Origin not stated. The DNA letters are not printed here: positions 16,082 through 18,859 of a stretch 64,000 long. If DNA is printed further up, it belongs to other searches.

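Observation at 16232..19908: TonB-dependent-receptor-like (SusC-type) outer-membrane protein and partner lipoprotein encoded in a phage context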

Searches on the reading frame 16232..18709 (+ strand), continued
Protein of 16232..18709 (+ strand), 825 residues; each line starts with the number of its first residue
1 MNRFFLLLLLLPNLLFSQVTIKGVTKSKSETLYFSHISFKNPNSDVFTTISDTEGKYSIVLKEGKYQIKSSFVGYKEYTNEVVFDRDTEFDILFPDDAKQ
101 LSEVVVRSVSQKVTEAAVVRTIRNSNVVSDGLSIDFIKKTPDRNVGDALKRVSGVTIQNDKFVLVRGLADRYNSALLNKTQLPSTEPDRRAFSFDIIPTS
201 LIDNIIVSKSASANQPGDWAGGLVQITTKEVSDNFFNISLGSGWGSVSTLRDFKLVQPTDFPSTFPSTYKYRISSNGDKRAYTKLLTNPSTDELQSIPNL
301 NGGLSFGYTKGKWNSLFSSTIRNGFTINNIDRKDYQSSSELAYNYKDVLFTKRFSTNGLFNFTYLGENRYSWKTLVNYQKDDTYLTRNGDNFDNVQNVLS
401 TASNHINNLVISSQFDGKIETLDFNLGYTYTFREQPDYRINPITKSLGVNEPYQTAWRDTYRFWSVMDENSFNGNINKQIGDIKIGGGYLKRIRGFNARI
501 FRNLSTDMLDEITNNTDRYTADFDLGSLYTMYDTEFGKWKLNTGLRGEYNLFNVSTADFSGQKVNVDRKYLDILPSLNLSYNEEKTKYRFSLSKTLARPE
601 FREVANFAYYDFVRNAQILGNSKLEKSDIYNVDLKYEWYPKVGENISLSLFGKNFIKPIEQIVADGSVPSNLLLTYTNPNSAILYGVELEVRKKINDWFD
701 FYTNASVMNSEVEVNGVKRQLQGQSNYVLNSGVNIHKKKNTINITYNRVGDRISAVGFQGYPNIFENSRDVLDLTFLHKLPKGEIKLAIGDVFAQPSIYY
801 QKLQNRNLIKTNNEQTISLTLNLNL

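Call 68: fold_search(model_id=the predicted structure, library=pdb)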
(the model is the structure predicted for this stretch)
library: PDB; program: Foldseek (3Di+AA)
matches with E <= 10: 887; with E <= 0.001: 211
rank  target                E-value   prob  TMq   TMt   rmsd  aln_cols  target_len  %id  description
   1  8the_A                3.8e-24  1.00  0.55  0.63   7.3       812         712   10  Cryo-EM structure of Pseudomonas aeruginosa TonB-dependent transporter PhuR in complex with synthetic antibody and hem (released 2024-01-31)
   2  1fep                  4.2e-23  1.00  0.54  0.64   8.7       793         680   12  FERRIC ENTEROBACTIN RECEPTOR (released 1999-01-13)
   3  9nn6_A                3.0e-22  1.00  0.56  0.71   7.5       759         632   13  E. coli Cir in Complex with the RBD of Microcin V (released 2025-09-24)
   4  5mzs                  3.6e-22  1.00  0.52  0.59   9.6       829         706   13  Crystal structure of the ferric enterobactin receptor (PfeA) mutant (R480A_Q482A) from Pseudomonas aeruginosa (released 2018-02-14)
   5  5fr8_A                6.1e-22  1.00  0.53  0.61   8.4       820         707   12  Crystal structure of the siderophore receptor PirA from Acinetobacter baumannii (released 2016-05-11)
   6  5out                  7.0e-22  1.00  0.54  0.62   8.0       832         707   13  CRYSTAL STRUCTURE OF THE FERRIC ENTEROBACTIN RECEPTOR (PFEA) MUTANT (G324V) FROM PSEUDOMONAS AERUGINOSA (released 2018-09-05)
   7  5m9b                  8.9e-22  1.00  0.52  0.60   8.3       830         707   12  Crystal structure of the ferric enterobactin receptor (PfeA) from Pseudomonas aeruginosa (released 2018-02-21)
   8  5nc3                  9.3e-22  1.00  0.52  0.59   9.3       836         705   12  Crystal structure of the ferric enterobactin receptor (PfeA) from Pseudomonas aeruginosa in complex with the tris-catech (released 2018-03-21)
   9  5nc4                  1.2e-21  1.00  0.52  0.61   8.0       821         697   12  Crystal structure of the ferric enterobactin receptor (PfeA) in complex with protochelin from Pseudomonas aeruginosa (released 2018-03-21)
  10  6r1f                  1.3e-21  1.00  0.52  0.61   7.9       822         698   12  Crystal structure of the ferric enterobactin receptor mutant R480A from Pseudomonas aeruginosa (PfeA) in complex with en (released 2019-04-10)
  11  4aip_B                1.4e-21  1.00  0.47  0.56  14.7       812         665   11  The FrpB iron transporter from Neisseria meningitidis (F3-3 variant) (released 2013-01-23)
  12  6i2j                  1.8e-21  1.00  0.51  0.59   8.2       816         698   12  Crystal structure of the ferric enterobactin receptor mutant (Q482A) from Pseudomonas aeruginosa (PfeA) in complex with  (released 2019-01-16)
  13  2hdi_A                2.3e-21  1.00  0.52  0.70   9.4       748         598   12  Crystal structure of the Colicin I receptor Cir from E.coli in complex with receptor binding domain of Colicin Ia. (released 2007-05-08)
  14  5fp2_B                2.6e-21  1.00  0.49  0.72   9.1       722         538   12  Crystal structure of the siderophore receptor PirA from Pseudomonas aeruginosa (released 2015-12-09)
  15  4aip_A                2.8e-21  1.00  0.52  0.63   7.4       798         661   11  The FrpB iron transporter from Neisseria meningitidis (F3-3 variant) (released 2013-01-23)
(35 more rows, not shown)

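Call 94: fold_search(model_id=the predicted structure, library=viral)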
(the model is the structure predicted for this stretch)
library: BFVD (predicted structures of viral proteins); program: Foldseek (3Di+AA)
matches with E <= 10: 352; with E <= 0.001: 7
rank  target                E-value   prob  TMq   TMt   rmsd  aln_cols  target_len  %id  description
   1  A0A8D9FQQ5            3.5e-54  1.00  0.79  0.81   5.8       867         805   21  TonB-dependent receptor SusC [uncultured marine phage]
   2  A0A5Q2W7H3            1.4e-05  0.47  0.10  0.07  47.3      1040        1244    9  (no name in the UniProt tables at hand)
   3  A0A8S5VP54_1          9.0e-05  0.30  0.08  0.05  47.1       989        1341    8  (no name in the UniProt tables at hand)
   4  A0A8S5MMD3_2          1.3e-04  0.25  0.09  0.07  101.8      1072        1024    8  Baseplate J like protein [Siphoviridae sp. ctxc31]
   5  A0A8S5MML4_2          2.3e-04  0.98  0.09  0.09  29.0       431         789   10  Cell wall surface anchor family domain protein [Siphoviridae sp. ctxc31]
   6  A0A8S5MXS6            3.2e-04  1.00  0.09  0.13  13.8       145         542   13  Tail collar fiber protein [Myoviridae sp. ctRRy11]
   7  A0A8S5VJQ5            3.7e-04  1.00  0.09  0.14   1.7        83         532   18  (no name in the UniProt tables at hand)
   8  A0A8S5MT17            1.1e-03  1.00  0.10  0.75   2.2        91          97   16  Carboxypeptidase regulatory-like domain protein [Siphoviridae sp. ct8Ri8]
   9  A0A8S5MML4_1          1.1e-03  1.00  0.08  0.09   2.6        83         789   23  Cell wall surface anchor family domain protein [Siphoviridae sp. ctxc31]
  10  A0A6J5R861            1.4e-03  0.91  0.14  0.17  33.6       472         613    9  Autotransporter beta-domain containing protein [uncultured Caudovirales phage]
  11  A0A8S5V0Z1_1          1.5e-03  0.44  0.08  0.08  43.6       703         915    7  Putative membrane protein [Siphoviridae sp. ct3r22]
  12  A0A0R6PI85            1.9e-03  0.89  0.19  0.27  23.2       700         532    7  (no name in the UniProt tables at hand)
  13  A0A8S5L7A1            1.9e-03  0.30  0.08  0.07  37.2       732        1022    8  Structural protein [CrAss-like virus sp. ctt4r3]
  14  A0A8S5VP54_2          2.1e-03  0.82  0.09  0.06  24.2       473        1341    8  (no name in the UniProt tables at hand)
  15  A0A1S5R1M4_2          2.9e-03  0.11  0.07  0.07  43.2       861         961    7  Putative tail fiber protein [Pseudomonas phage phiPMW]
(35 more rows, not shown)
